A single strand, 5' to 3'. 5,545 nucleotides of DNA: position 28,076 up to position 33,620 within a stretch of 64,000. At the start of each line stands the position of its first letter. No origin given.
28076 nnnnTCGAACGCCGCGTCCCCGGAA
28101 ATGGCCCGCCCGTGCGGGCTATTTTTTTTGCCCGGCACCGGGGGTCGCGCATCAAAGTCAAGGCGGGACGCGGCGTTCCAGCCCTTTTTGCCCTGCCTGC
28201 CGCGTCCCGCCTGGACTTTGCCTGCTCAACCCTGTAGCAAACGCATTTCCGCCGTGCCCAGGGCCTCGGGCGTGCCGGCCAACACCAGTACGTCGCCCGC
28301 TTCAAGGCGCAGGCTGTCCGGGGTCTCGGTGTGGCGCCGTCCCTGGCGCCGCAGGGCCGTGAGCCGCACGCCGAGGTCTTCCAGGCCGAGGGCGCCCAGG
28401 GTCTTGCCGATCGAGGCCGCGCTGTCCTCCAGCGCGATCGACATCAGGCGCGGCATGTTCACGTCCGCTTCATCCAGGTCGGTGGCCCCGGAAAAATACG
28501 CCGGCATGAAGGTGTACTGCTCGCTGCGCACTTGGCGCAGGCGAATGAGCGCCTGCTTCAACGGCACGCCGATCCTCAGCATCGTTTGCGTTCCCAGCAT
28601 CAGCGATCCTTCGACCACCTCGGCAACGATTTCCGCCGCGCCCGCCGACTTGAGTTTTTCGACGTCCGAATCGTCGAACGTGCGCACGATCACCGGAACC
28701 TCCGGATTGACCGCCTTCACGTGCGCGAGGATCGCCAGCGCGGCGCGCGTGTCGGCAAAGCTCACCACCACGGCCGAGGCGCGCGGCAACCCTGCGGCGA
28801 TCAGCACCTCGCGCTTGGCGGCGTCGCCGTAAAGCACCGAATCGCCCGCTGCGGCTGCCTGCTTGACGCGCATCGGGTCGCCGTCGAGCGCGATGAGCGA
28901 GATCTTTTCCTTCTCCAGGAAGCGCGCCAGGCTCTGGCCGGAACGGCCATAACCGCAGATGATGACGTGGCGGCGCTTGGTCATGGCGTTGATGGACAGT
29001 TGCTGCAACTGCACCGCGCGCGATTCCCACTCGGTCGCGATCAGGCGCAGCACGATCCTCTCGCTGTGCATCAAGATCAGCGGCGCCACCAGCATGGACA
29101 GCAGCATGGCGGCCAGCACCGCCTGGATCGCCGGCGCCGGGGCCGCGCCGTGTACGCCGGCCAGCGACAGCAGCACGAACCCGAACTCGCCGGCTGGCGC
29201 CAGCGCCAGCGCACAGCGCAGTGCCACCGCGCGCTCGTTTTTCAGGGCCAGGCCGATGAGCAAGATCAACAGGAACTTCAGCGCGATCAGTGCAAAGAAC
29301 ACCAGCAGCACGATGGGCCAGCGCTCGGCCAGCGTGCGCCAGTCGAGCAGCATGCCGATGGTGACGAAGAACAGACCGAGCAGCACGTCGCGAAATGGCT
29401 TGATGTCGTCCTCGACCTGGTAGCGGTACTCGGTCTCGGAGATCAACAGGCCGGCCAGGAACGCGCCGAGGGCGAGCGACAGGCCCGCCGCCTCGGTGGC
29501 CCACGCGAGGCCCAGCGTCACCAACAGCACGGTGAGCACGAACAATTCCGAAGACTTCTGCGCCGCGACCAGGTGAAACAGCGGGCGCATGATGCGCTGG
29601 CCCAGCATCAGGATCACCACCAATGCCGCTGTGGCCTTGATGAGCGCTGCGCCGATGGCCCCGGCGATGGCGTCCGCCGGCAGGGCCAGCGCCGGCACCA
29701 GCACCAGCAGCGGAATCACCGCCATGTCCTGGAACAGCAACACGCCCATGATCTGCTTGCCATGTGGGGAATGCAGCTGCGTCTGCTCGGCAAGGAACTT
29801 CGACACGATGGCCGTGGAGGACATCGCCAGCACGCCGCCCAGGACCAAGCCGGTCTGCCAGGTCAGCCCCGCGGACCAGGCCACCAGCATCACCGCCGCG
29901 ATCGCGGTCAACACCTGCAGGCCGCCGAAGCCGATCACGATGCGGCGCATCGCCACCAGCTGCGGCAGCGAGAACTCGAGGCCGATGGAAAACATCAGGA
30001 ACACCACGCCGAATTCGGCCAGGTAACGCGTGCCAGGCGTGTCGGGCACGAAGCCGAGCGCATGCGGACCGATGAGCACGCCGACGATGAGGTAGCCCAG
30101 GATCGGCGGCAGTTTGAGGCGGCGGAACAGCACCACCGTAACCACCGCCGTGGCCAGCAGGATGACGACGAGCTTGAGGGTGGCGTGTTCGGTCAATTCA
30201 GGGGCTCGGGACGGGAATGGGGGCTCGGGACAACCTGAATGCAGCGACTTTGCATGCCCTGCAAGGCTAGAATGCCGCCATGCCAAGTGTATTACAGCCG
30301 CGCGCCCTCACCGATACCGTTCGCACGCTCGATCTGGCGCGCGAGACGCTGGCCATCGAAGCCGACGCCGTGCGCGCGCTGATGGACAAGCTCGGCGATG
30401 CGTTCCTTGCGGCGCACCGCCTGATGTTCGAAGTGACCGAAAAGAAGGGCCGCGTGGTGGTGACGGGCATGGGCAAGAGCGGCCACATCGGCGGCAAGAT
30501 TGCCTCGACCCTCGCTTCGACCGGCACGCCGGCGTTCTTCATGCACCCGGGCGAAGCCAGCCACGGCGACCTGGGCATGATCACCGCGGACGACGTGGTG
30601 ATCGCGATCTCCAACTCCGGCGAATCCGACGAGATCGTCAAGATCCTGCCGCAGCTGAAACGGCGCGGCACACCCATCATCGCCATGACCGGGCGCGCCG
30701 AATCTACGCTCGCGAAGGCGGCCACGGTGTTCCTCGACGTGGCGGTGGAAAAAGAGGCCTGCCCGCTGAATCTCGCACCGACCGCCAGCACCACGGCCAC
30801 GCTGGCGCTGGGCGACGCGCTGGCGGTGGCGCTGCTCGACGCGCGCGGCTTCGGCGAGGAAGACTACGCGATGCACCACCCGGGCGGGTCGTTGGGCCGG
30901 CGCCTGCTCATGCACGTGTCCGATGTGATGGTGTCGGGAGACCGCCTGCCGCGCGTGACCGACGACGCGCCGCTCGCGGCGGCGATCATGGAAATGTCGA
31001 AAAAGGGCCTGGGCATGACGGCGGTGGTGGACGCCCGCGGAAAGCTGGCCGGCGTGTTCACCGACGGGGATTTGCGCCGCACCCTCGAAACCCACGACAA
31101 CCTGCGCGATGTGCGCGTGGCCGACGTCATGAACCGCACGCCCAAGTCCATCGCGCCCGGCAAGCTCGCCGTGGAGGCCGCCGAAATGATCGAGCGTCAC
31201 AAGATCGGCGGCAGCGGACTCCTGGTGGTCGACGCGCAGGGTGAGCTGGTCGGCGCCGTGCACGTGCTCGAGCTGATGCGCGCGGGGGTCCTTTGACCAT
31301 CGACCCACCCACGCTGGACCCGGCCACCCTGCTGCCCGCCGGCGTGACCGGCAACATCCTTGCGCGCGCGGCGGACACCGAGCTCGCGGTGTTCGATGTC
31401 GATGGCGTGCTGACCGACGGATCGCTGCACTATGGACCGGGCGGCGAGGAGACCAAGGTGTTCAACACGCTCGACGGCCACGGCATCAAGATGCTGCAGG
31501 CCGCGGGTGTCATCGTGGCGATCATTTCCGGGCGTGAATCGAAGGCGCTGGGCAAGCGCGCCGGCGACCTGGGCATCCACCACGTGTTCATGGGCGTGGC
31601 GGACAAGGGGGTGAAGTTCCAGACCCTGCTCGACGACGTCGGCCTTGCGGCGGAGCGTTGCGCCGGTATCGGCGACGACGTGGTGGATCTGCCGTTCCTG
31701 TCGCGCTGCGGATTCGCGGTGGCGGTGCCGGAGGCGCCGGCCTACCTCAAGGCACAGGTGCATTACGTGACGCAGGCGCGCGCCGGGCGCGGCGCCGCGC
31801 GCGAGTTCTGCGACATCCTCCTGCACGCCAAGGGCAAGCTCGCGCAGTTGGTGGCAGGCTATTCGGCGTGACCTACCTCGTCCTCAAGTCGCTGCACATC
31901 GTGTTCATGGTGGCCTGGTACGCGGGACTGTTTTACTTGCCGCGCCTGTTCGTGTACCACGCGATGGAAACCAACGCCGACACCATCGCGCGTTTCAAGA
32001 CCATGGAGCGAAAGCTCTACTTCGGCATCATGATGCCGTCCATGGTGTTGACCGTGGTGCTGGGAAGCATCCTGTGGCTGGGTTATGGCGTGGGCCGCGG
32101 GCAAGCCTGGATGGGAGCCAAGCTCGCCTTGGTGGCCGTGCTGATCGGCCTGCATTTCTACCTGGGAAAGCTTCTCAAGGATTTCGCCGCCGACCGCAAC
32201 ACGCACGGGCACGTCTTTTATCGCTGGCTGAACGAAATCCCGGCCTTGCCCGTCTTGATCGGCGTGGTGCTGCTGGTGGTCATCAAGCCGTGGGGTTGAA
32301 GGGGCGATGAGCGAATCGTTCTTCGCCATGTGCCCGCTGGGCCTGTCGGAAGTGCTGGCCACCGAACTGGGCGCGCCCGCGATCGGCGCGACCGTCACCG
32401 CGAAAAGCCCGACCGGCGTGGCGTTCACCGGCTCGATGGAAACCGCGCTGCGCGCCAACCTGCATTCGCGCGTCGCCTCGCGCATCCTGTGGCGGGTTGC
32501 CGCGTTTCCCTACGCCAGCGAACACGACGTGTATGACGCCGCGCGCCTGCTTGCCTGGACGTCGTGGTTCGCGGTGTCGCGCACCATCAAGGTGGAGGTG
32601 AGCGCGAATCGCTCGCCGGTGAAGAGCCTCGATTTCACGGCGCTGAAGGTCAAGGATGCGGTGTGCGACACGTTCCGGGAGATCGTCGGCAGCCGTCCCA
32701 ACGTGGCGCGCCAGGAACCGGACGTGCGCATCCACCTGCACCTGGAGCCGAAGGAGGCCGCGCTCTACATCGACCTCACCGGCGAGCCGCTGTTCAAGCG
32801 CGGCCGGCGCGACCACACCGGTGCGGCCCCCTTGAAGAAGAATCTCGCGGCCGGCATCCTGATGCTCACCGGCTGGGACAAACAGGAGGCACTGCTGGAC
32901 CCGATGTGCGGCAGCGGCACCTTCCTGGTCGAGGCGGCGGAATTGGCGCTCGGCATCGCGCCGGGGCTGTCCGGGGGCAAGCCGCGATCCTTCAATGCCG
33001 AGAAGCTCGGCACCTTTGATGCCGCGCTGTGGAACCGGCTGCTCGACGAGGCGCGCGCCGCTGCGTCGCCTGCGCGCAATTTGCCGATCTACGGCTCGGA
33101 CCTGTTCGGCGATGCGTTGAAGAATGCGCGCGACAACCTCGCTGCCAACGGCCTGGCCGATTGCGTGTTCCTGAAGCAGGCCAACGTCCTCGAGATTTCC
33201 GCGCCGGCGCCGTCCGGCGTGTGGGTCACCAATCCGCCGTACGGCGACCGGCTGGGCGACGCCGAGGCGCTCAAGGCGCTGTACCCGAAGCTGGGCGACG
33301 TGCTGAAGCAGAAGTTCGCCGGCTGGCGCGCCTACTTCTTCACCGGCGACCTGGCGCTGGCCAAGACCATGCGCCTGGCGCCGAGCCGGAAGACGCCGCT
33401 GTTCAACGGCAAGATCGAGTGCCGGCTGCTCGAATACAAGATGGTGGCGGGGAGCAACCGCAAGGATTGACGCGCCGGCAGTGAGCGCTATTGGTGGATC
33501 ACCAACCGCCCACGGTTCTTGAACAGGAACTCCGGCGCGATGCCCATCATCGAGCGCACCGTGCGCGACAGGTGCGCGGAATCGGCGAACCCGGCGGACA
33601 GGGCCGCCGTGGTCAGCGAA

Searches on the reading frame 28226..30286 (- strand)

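Call 6: search_protein_families(library=ncbifam, proteins=[window:28226-30286:-], max_evalue=0.01)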
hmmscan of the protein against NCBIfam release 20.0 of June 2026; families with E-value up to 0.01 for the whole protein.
window:28226-30286:- (686 aa): 14 families
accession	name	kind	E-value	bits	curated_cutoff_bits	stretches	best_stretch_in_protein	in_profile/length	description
NF002924.0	PRK03562.1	equivalog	1.7e-112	376.9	752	1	33-591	3-555/623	glutathione-regulated potassium-efflux system protein KefC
NF002973.0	PRK03659.1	equivalog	2.3e-102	343.5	804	1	35-579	5-541/602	glutathione-regulated potassium-efflux system protein KefB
TIGR00932.1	2a37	subfamily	7.1e-74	248.8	238.3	1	44-315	1-275/275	monovalent cation:proton antiporter-2 (CPA2) family protein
NF007950.1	PRK10669.1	equivalog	8.6e-69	232.8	700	1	40-556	11-535/547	YbaL family putative K(+) efflux transporter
NF045626.1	FeTrans_MagA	equivalog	2.8e-43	148.4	700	1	34-411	5-380/386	iron transporter MagA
NF007039.0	PRK09496.3-2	equivalog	2.9e-08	32.9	293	1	421-508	210-300/446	Trk system potassium transporter TrkA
NF007828.0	PRK10537.1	equivalog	6.9e-07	28.6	425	1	431-560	243-370/403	voltage-gated potassium channel protein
NF007034.0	PRK09496.2-1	subfamily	2.3e-06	26.8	344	1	440-565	2-126/445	Trk system potassium transporter TrkA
NF007031.0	PRK09496.1-2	equivalog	6.6e-06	25.4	289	1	438-508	233-307/458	Trk system potassium transporter TrkA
NF007042.0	PRK09496.3-5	equivalog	5.1e-05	22.1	467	1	440-545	2-108/466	Trk system potassium transporter TrkA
NF007035.0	PRK09496.2-2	equivalog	0.00046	19.1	521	1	440-524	2-88/455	Trk system potassium transporter TrkA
NF007040.0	PRK09496.3-3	equivalog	0.00051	18.7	455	1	426-507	221-303/462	Trk system potassium transporter TrkA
NF007041.0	PRK09496.3-4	equivalog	0.00063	18.6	386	1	432-526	221-319/450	Trk system potassium transporter TrkA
NF007043.0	PRK09496.3-6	equivalog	0.00077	18.4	384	1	433-514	226-310/445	Trk system potassium transporter TrkA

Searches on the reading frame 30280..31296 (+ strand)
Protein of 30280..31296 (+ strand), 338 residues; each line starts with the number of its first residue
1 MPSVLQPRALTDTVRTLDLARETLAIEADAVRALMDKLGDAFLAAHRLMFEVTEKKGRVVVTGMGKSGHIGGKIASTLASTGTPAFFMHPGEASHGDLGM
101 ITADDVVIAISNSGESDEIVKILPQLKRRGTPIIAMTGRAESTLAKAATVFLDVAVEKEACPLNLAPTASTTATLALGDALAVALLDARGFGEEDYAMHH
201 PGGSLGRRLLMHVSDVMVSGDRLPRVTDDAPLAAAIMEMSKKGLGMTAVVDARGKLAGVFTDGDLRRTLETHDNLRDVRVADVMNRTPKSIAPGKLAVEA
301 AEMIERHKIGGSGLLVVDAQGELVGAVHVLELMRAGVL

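Call 6: search_protein_families(library=ncbifam, proteins=[window:30280-31296:+], max_evalue=0.01)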
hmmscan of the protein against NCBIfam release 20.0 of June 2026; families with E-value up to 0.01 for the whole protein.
window:30280-31296:+ (338 aa): 39 families (the best 25 are shown)
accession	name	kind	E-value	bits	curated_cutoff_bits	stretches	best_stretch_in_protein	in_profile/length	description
NF008141.0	PRK10892.1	equivalog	1.7e-116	389.1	505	1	18-338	14-328/328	arabinose-5-phosphate isomerase KdsD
TIGR00393.1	kpsF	subfamily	2.9e-106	354.9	203.7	1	57-328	1-268/268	KpsF/GutQ family sugar-phosphate isomerase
NF008581.0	PRK11543.1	equivalog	1.7e-102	342.7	481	1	17-337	6-320/321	arabinose-5-phosphate isomerase GutQ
TIGR03127.2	RuMP_HxlB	equivalog_domain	1.1e-11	44.9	160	1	51-200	25-174/178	6-phospho-3-hexuloisomerase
NF008590.0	PRK11557.1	equivalog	3.7e-11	42.9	355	1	54-187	130-261/282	MurR/RpiR family transcriptional regulator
NF041755.1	RuMP_HxlAB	equivalog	8.5e-11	41.4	500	1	44-200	234-387/391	bifunctional 3-hexulose-6-phosphate synthase/6-phospho-3-hexuloisomerase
NF008458.0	PRK11337.1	equivalog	1.1e-08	34.4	378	1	100-185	185-268/293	MurR/RpiR family transcriptional regulator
NF010701.0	PRK14101.1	equivalog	3.1e-08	32.3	920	1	59-155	471-566/638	bifunctional transcriptional regulator/glucokinase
NF040776.2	AlsR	equivalog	3.5e-08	32.7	400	1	101-186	174-257/279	transcriptional repressor AlsR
NF001484.0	PRK00331.1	subfamily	1.3e-06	27.2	381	1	47-191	277-418/601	isomerizing glutamine--fructose-6-phosphate transaminase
NF041552.1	TF_PrdR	equivalog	2.2e-06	26.3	795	1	211-332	6-121/577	sigma-54 dependent transcriptional regulator PrdR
NF012026.0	PRK15482.1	equivalog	3.3e-06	26.8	408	1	47-185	126-262/285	HTH-type transcriptional regulator MurR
NF010546.0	PRK13936.1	equivalog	3.9e-06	26.8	276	1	102-147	110-155/197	phosphoheptose isomerase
NF011447.0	PRK14869.2-3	equivalog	6.2e-06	25.1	522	1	207-269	64-124/540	putative manganese-dependent inorganic diphosphatase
NF053603.1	HhpR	exception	8e-06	25.2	520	1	218-334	66-181/282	CBS domain-containing high hydrostatic pressure regulator HhpR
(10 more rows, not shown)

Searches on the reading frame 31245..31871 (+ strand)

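Call 6: search_protein_families(library=ncbifam, proteins=[window:31245-31871:+], max_evalue=0.01)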
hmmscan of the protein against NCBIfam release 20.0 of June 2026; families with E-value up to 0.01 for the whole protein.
window:31245-31871:+ (208 aa): 13 families
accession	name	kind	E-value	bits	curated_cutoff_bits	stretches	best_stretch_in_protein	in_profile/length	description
NF007019.0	PRK09484.1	equivalog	3.1e-50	170.4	208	1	34-201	14-181/187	3-deoxy-manno-octulosonate-8-phosphatase KdsC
TIGR01670.1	KdsC-phosphatas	subfamily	1.2e-44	152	106.95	1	46-197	2-153/154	3-deoxy-D-manno-octulosonate 8-phosphate phosphatase, YrbI family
NF058599.1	KDN-9-PPhBT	equivalog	3.3e-33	115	180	1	47-194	4-151/152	3-deoxy-D-glycero-D-galacto-nonulopyranosonate 9-phosphatase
TIGR02726.1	phenyl_P_delta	equivalog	2.6e-32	112.3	281.95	1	41-203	3-165/169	phenylphosphate carboxylase subunit delta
NF002245.0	PRK01158.1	equivalog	1.3e-11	44.3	198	1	113-191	150-228/233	phosphoglycolate phosphatase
TIGR01662.1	HAD-SF-IIIA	subfamily_domain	2.2e-11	44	44.6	1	47-160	2-137/141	HAD-IIIA family hydrolase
TIGR01487.1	Pglycolate_arch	equivalog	1.5e-10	41.3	122.75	1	113-184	140-211/215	phosphoglycolate phosphatase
TIGR00099.1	Cof-subfamily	subfamily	7.2e-09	35.6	137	1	119-180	187-248/256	Cof-type HAD-IIB family hydrolase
TIGR01482.1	SPP-subfamily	subfamily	3.4e-06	26.8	107.15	1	114-193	143-222/225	sucrose-phosphate phosphatase subfamily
NF007806.0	PRK10513.1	equivalog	2.7e-05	23.7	273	1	118-186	194-262/270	sugar-phosphatase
TIGR01484.1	HAD-SF-IIB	subfamily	0.00031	20.9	41.8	0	118-161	178-221/221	HAD-IIB family hydrolase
TIGR01490.1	HAD-SF-IB-hyp1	subfamily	0.00038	20.8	98.3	0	123-161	158-196/202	HAD-IB family hydrolase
NF007821.0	PRK10530.1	equivalog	0.0026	17.1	274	0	120-185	199-264/272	pyridoxal phosphatase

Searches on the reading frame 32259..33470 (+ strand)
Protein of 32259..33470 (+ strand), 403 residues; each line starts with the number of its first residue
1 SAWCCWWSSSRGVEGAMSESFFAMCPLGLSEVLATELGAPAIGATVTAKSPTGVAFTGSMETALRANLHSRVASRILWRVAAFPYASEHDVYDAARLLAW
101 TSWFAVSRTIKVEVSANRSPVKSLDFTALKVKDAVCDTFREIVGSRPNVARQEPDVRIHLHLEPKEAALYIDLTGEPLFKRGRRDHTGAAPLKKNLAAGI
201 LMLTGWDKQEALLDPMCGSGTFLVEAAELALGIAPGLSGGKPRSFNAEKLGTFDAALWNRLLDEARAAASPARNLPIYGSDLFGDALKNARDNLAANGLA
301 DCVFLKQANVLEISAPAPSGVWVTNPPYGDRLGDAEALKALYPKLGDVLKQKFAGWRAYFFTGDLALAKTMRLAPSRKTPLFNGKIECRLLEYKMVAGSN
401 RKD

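Call 6: search_protein_families(library=ncbifam, proteins=[window:32259-33470:+], max_evalue=0.01)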
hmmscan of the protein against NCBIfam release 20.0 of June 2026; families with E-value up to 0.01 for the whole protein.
window:32259-33470:+ (403 aa): 7 families
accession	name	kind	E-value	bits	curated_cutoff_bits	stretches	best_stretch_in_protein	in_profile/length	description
NF008748.0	PRK11783.1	equivalog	6.7e-104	348.5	466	1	19-399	4-386/704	bifunctional 23S rRNA (guanine(2069)-N(7))-methyltransferase RlmK/23S rRNA (guanine(2445)-N(2))-methyltransferase RlmL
NF040721.1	Trm14_Arch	equivalog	3.3e-35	121.9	280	1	20-346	2-317/370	tRNA (guanine(6)-N2)-methyltransferase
NF040850.1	Trm14_Thcoccales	equivalog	1.4e-09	37.4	480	1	67-227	69-236/365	tRNA (guanine(6)-N2)-methyltransferase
TIGR01177.1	TIGR01177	hypoth_equivalog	4.8e-08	32.7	316.55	1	181-228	155-202/330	TIGR01177 family methyltransferase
TIGR00536.1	hemK_fam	subfamily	1.2e-06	27.8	115.5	1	267-329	131-193/286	HemK family protein methyltransferase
TIGR03534.1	RF_mod_PrmC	equivalog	7.2e-05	22.4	199.1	1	265-328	110-166/253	peptide chain release factor N(5)-glutamine methyltransferase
TIGR03533.1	L3_gln_methyl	equivalog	0.0021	17.5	229.7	1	272-331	143-202/284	50S ribosomal protein L3 N(5)-glutamine methyltransferase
